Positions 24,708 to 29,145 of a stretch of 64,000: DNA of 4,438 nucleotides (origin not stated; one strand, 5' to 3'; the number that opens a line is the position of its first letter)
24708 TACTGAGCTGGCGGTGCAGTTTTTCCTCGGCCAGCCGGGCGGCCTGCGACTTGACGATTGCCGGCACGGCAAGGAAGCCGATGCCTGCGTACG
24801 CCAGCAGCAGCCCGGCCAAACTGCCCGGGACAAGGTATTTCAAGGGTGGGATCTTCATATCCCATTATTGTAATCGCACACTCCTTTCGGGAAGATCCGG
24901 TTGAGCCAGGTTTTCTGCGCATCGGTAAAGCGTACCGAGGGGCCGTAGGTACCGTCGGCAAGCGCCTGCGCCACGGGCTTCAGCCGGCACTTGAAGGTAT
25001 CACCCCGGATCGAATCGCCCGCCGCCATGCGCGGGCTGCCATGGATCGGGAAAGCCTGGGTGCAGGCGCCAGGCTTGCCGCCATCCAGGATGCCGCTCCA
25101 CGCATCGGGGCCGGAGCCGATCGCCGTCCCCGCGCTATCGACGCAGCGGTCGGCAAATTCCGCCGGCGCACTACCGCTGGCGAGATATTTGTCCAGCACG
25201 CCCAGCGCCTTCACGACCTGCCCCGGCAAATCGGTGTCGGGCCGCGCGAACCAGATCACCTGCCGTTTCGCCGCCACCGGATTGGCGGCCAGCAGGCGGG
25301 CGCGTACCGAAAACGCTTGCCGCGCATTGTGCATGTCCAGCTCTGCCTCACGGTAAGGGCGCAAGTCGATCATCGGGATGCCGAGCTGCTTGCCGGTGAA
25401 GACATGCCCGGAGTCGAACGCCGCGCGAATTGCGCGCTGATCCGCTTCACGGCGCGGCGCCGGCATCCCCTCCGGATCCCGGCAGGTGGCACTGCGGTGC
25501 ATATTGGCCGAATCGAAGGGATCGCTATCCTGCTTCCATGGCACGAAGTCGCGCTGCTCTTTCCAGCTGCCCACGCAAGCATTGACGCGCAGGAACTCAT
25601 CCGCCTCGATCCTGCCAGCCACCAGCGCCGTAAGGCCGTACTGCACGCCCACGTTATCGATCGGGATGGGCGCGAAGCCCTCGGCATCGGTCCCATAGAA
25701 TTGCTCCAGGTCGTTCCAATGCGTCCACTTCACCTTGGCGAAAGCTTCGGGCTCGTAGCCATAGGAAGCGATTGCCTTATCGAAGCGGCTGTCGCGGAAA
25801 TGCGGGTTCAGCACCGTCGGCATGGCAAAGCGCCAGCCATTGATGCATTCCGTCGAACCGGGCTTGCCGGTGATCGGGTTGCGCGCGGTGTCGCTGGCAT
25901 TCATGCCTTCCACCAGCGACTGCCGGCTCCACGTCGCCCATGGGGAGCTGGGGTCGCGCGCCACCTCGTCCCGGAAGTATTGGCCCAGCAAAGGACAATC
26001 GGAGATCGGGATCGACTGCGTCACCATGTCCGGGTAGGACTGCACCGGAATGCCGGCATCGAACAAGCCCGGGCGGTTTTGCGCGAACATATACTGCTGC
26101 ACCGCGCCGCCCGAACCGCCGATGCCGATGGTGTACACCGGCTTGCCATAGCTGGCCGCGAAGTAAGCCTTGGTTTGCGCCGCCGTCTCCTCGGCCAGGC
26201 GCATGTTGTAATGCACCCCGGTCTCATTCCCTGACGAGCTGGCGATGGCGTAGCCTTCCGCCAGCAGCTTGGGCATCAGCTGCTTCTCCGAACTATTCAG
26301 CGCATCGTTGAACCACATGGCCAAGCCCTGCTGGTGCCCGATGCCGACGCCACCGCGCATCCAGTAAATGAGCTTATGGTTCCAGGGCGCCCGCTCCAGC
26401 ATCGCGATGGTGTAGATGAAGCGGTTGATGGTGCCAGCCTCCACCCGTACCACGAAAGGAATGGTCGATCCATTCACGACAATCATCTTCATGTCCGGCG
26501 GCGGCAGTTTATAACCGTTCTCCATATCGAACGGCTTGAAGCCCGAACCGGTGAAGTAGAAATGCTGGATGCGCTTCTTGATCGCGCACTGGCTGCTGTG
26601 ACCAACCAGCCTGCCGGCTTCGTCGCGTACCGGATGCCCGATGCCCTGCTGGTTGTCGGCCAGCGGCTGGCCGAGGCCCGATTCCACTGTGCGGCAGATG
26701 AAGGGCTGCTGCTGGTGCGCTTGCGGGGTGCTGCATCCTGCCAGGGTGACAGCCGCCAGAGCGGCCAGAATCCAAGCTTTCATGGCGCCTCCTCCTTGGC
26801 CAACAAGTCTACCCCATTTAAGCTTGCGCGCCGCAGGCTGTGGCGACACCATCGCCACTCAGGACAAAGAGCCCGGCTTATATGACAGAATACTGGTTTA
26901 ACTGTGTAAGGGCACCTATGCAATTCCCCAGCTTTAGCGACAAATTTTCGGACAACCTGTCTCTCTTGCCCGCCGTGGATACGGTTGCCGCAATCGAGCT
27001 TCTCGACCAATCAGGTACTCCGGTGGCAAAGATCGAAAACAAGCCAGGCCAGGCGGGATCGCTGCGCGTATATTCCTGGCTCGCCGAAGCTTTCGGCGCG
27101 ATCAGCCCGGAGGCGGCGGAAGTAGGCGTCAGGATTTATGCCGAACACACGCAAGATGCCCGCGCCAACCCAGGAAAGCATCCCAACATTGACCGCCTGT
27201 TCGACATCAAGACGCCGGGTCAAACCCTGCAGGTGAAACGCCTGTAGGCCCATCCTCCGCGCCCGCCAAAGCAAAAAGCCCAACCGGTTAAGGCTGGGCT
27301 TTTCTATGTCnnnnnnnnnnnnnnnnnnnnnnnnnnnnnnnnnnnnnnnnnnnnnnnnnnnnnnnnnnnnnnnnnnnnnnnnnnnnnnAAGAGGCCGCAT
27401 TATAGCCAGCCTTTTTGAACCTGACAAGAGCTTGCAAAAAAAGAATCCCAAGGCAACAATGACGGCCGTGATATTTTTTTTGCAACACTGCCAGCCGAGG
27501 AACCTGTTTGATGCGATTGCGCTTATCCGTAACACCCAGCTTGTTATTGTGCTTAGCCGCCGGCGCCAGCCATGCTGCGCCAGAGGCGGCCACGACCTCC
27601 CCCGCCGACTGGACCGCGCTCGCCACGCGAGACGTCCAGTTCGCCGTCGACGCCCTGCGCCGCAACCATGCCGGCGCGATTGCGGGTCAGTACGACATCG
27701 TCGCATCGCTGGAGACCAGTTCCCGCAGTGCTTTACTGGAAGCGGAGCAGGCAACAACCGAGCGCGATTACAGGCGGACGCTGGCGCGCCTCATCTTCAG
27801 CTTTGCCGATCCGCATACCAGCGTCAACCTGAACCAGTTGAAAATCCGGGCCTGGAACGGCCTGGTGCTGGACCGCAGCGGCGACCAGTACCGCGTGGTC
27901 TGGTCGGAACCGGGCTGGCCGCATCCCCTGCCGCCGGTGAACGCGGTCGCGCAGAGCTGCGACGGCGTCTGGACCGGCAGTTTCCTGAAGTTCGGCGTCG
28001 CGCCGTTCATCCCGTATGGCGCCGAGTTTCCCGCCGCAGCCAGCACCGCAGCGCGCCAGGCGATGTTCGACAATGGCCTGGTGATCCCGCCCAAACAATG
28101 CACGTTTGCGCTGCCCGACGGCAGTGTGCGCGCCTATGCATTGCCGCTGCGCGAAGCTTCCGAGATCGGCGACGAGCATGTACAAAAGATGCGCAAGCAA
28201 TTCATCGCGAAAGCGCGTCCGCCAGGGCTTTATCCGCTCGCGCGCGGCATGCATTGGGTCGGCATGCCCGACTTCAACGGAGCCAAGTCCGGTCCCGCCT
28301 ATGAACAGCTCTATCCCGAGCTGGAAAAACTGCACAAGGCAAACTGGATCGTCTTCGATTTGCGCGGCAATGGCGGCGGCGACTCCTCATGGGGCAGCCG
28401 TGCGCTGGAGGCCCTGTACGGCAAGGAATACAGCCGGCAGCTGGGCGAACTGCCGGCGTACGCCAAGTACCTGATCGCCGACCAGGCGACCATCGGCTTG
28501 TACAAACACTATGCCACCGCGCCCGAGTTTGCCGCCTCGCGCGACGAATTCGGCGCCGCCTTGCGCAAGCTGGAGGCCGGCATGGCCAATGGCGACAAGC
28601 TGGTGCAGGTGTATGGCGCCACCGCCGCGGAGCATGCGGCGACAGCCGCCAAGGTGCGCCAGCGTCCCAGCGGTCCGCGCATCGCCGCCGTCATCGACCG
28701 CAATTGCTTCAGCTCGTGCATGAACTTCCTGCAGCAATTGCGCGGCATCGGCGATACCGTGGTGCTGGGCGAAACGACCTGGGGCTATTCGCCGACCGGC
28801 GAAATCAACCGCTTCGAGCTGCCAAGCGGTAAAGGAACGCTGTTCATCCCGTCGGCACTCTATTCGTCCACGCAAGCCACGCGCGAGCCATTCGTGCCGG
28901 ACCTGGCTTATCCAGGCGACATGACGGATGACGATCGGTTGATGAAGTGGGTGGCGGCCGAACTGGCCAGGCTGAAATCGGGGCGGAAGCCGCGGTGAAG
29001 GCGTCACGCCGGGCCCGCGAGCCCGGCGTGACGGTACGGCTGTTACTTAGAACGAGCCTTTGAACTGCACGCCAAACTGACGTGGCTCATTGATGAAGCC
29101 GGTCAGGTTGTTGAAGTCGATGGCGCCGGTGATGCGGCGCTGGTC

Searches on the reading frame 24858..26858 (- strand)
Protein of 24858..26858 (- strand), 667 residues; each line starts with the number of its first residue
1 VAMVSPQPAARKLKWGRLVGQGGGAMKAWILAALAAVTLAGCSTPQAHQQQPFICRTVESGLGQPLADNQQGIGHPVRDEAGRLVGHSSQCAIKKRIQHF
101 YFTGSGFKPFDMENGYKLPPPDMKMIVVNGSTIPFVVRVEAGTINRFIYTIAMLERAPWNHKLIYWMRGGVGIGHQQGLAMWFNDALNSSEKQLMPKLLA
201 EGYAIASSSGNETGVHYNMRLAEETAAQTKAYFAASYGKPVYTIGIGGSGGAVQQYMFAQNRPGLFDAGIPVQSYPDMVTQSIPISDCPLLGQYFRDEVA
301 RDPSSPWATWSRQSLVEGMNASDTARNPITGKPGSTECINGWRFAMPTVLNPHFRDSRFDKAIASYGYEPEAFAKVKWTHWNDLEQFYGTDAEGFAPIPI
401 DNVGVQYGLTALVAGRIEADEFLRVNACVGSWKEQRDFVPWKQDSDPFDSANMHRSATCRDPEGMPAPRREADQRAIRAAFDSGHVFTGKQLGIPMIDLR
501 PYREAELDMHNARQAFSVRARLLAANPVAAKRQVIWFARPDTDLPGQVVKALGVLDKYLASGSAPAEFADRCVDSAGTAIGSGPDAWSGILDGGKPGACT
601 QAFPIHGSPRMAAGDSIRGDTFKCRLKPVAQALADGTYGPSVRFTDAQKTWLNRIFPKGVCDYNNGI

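Call 8: search_protein_families(library=pfam, proteins=[window:24858-26858:-], max_evalue=0.001)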
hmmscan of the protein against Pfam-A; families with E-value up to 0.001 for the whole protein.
window:24858-26858:- (667 aa): 1 family
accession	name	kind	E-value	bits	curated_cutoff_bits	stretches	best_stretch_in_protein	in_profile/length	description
PF19878.5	DUF6351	-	1.4e-120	404.3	22.4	1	49-664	99-647/655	Tannase-like family of unknown function (DUF6351)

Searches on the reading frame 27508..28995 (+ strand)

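Call 30: search_protein_families(library=pfam, proteins=[window:27508-28995:+], max_evalue=0.001)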
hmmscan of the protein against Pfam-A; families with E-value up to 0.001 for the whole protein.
window:27508-28995:+ (496 aa): 1 family
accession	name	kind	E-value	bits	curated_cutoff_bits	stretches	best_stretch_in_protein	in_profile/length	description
PF03572.23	Peptidase_S41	-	1.5e-07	31.6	24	1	252-433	6-130/165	Peptidase family S41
